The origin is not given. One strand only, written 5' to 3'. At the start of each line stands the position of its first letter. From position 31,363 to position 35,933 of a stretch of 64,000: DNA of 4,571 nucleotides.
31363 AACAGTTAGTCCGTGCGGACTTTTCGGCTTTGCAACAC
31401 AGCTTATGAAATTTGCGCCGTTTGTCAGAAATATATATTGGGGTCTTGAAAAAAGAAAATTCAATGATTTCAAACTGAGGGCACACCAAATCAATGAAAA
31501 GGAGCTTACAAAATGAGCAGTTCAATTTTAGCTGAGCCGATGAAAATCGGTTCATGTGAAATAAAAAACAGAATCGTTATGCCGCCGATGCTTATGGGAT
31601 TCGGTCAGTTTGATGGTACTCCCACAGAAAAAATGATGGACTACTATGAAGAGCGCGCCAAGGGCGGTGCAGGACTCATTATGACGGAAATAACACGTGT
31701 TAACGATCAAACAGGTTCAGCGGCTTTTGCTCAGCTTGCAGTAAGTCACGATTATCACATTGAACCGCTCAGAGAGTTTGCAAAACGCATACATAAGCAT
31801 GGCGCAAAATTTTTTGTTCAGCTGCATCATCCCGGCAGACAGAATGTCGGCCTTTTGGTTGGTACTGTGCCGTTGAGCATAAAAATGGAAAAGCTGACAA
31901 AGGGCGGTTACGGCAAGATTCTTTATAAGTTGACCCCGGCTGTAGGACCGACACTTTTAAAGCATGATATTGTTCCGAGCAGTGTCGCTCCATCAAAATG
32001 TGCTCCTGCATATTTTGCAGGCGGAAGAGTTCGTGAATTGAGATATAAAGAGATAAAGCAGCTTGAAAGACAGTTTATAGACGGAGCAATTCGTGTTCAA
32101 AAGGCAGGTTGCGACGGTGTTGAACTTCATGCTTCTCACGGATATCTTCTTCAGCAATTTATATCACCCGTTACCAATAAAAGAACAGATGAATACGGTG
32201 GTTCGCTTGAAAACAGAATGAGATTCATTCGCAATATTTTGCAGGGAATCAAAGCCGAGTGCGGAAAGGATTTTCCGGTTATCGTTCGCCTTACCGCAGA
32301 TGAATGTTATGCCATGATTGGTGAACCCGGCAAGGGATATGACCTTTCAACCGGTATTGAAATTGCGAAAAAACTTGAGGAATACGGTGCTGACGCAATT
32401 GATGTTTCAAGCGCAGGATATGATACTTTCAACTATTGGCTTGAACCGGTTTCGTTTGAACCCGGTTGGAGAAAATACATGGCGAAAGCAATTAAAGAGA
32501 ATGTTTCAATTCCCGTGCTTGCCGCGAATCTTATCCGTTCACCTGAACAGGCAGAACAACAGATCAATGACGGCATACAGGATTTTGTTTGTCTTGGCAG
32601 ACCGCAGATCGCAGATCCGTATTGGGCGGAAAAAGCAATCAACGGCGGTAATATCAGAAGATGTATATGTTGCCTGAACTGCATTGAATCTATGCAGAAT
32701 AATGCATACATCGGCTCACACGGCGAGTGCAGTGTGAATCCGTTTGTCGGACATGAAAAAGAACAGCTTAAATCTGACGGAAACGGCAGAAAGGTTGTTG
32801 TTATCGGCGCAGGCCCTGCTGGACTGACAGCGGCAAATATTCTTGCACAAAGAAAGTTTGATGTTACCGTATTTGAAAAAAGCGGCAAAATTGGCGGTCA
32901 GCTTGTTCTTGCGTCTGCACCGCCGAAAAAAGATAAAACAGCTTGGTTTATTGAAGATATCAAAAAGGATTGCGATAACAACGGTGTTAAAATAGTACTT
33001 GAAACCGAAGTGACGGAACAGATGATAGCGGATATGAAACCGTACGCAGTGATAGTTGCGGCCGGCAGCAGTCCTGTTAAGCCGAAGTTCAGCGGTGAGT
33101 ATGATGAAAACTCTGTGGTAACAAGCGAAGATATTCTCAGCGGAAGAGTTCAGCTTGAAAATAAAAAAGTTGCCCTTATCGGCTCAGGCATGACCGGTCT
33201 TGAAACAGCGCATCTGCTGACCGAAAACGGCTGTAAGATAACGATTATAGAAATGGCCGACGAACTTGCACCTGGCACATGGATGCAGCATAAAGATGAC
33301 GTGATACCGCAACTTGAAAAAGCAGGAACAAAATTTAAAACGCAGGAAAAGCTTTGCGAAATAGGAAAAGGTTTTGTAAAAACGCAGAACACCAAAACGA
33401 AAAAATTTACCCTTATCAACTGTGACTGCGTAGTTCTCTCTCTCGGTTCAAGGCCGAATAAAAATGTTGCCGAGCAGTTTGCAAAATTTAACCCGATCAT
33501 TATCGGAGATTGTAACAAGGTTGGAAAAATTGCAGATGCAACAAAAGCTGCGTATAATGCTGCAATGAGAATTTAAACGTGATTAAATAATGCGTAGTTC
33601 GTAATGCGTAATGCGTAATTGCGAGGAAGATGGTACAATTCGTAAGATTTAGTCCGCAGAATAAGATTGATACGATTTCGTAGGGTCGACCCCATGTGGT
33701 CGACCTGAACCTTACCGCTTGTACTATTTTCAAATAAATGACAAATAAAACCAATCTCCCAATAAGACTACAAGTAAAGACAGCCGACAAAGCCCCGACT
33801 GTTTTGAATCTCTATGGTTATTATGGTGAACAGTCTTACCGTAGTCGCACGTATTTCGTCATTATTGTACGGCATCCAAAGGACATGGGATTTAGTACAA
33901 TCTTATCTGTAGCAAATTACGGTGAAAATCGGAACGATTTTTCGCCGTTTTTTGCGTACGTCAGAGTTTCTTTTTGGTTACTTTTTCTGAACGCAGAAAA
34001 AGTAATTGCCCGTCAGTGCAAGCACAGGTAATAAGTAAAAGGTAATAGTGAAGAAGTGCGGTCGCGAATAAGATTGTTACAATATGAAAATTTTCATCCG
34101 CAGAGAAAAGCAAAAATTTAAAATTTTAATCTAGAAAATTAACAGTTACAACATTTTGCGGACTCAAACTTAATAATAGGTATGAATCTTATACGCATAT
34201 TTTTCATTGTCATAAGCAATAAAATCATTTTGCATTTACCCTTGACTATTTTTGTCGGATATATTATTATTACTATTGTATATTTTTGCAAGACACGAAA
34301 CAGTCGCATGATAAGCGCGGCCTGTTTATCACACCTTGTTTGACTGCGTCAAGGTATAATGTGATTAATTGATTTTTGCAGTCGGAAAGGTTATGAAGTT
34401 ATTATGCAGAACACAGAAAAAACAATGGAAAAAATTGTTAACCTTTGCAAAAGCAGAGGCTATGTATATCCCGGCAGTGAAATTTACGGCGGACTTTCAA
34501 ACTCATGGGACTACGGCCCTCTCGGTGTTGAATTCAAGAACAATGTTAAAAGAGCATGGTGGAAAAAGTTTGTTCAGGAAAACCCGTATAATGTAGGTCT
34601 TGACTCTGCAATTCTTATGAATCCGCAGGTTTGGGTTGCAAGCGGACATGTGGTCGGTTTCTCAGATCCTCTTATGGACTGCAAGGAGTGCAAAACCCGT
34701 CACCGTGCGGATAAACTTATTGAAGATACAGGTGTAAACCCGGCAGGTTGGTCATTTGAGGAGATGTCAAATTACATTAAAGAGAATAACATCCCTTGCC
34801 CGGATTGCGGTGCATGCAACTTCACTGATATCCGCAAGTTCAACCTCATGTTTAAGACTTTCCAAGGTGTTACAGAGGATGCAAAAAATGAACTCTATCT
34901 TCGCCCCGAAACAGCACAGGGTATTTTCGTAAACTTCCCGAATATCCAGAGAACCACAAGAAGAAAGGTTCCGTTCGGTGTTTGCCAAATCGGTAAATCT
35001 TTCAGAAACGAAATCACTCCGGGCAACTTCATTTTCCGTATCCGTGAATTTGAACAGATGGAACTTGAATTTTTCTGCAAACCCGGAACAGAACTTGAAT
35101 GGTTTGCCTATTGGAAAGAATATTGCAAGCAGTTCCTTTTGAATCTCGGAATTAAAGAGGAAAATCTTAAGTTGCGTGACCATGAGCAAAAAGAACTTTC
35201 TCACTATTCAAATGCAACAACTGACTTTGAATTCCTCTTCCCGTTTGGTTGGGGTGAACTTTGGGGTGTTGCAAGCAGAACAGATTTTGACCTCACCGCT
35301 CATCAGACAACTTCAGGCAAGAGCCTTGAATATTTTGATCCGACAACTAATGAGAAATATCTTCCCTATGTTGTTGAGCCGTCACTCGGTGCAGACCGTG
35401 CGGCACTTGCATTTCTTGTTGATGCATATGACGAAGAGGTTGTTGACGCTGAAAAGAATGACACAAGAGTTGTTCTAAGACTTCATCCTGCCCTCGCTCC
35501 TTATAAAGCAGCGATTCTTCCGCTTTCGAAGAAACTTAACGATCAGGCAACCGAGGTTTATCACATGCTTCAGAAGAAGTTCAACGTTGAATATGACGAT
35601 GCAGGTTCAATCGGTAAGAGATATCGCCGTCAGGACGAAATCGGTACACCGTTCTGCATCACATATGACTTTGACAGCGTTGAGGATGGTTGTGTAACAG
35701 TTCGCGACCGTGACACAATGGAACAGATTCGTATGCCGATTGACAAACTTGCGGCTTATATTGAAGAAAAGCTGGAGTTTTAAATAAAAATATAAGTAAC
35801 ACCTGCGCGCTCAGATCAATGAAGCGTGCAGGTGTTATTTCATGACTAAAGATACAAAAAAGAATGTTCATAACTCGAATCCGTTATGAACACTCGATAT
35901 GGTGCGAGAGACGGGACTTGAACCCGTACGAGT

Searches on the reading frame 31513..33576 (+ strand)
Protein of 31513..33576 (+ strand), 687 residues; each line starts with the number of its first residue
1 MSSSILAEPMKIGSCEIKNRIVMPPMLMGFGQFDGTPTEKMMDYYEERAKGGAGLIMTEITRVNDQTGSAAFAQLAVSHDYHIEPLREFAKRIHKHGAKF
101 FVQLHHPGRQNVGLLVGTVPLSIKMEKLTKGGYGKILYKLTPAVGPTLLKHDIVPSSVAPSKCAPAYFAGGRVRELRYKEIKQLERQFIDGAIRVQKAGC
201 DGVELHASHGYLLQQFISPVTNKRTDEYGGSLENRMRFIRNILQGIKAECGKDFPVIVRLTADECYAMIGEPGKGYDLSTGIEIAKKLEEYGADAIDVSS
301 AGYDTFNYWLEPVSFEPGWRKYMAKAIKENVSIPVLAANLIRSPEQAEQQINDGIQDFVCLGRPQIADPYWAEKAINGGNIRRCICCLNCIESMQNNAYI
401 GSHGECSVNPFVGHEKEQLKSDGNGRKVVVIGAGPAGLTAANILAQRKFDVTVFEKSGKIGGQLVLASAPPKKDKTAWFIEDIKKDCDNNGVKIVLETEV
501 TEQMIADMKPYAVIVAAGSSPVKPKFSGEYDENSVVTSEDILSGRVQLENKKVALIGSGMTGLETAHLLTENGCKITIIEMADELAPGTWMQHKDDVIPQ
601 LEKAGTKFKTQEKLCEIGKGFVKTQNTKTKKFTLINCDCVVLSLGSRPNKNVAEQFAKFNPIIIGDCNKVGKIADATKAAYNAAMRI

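Call 11: search_protein_families(library=pfam, proteins=[window:31513-33576:+], max_evalue=0.001)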
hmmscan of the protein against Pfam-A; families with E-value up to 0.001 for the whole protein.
window:31513-33576:+ (687 aa): 27 families (the best 25 are shown)
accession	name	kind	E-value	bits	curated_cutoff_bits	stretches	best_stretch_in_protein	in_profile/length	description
PF00724.26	Oxidored_FMN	-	3.7e-67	227.4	27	1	7-377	3-337/342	NADH:flavin oxidoreductase / NADH oxidase family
PF07992.20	Pyr_redox_2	-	3.1e-32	112.6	26.1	1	427-655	2-246/291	Pyridine nucleotide-disulphide oxidoreductase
PF13450.12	NAD_binding_8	-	5.3e-17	62.3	21.9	2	430-463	1-34/68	NAD(P)-binding Rossmann-like domain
PF00070.33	Pyr_redox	-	4.7e-15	56.3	22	2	552-619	1-68/82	Pyridine nucleotide-disulphide oxidoreductase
PF01266.30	DAO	-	1.6e-13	51.4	27.9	1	427-462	1-37/353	FAD dependent oxidoreductase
PF01946.23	Thi4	-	6.8e-11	42.3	26.2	1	427-463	19-56/235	Thi4 family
PF03486.20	HI0933_like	-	2.2e-10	40.8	50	1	427-466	2-41/244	HI0933-like protein Rossmann domain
PF13738.12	Pyr_redox_3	-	1.4e-09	38.1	30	1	507-655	122-276/305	Pyridine nucleotide-disulphide oxidoreductase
PF00890.30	FAD_binding_2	-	1.7e-09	37.8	20.4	1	428-468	2-42/414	FAD binding domain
PF01494.25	FAD_binding_3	-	1.9e-09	37.7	22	1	427-457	3-33/349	FAD binding domain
PF13241.12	NAD_binding_7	-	6.1e-08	33.6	22.1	0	546-582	3-39/104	Putative NAD(P)-binding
PF01262.27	AlaDh_PNT_C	-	1.3e-07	31.8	23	0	427-457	30-60/214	Alanine dehydrogenase/PNT, C-terminal domain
PF01593.30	Amino_oxidase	-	1.5e-06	28.2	19.8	1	436-462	2-28/443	Flavin containing amine oxidoreductase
PF01488.26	Shikimate_DH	-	1.7e-06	28.6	24.3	0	547-579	9-42/138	Shikimate / quinate 5-dehydrogenase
PF02737.24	3HCDH_N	-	4.2e-06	27.2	22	0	552-616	1-65/180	3-hydroxyacyl-CoA dehydrogenase, NAD binding domain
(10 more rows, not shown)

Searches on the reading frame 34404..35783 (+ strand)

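Call 11: search_protein_families(library=pfam, proteins=[window:34404-35783:+], max_evalue=0.001)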
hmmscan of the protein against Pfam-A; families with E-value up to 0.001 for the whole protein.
window:34404-35783:+ (459 aa): 2 families
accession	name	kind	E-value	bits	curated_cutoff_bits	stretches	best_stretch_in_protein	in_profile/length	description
PF03129.25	HGTP_anticodon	-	1.5e-24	86.4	21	1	368-455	1-93/94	Anticodon binding domain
PF00587.30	tRNA-synt_2b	-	2.6e-11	44.3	29.3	1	158-284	5-128/179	tRNA synthetase class II core domain (G, H, P, S and T)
